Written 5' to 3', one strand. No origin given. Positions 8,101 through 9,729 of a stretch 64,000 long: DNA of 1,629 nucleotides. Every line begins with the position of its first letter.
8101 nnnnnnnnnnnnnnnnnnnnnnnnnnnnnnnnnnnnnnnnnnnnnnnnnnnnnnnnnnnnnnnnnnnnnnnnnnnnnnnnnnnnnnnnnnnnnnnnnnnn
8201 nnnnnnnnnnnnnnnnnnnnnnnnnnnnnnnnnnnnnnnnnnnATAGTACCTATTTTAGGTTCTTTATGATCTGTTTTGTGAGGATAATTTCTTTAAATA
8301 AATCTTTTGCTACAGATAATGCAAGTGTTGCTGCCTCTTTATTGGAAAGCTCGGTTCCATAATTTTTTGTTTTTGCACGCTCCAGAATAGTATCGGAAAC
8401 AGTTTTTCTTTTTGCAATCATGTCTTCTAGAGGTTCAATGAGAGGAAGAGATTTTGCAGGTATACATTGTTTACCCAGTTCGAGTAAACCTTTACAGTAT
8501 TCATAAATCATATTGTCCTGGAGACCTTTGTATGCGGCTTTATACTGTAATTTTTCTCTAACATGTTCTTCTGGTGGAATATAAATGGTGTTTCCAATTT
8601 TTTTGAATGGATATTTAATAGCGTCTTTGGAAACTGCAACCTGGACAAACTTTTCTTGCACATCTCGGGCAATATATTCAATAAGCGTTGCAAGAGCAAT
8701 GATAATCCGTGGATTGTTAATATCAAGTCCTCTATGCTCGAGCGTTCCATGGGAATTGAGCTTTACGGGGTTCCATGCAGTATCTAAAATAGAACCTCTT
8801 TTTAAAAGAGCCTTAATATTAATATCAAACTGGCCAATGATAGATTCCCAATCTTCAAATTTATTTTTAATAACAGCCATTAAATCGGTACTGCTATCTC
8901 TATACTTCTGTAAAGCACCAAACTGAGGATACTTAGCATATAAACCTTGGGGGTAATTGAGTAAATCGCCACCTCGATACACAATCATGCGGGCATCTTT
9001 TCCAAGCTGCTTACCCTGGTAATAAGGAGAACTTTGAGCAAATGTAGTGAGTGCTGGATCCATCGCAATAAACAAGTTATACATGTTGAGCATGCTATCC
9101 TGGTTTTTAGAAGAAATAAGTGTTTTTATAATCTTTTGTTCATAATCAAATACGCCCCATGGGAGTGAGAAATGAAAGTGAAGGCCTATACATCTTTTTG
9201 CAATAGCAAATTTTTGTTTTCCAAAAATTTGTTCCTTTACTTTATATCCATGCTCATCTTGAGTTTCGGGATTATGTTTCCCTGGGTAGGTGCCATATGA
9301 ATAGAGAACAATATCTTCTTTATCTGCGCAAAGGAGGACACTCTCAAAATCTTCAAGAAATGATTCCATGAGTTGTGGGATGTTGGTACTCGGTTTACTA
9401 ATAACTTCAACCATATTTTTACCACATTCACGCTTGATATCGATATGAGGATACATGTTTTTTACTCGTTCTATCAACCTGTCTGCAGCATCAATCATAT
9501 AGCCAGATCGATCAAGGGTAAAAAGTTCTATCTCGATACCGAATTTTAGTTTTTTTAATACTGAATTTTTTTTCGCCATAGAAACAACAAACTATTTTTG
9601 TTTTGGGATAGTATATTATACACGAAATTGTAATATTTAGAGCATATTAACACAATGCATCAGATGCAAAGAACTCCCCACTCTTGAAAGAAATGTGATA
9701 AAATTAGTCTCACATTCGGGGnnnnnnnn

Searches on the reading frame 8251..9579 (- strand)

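Call 16: search_protein_families(library=pfam, proteins=[window:8251-9579:-], max_evalue=0.001)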
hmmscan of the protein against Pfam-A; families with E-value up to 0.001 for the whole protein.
window:8251-9579:- (442 aa): 1 family
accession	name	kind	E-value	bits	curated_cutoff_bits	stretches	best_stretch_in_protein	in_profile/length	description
PF04107.18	GCS2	-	1.5e-07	31.5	21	1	13-142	1-135/291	Glutamate-cysteine ligase family 2(GCS2)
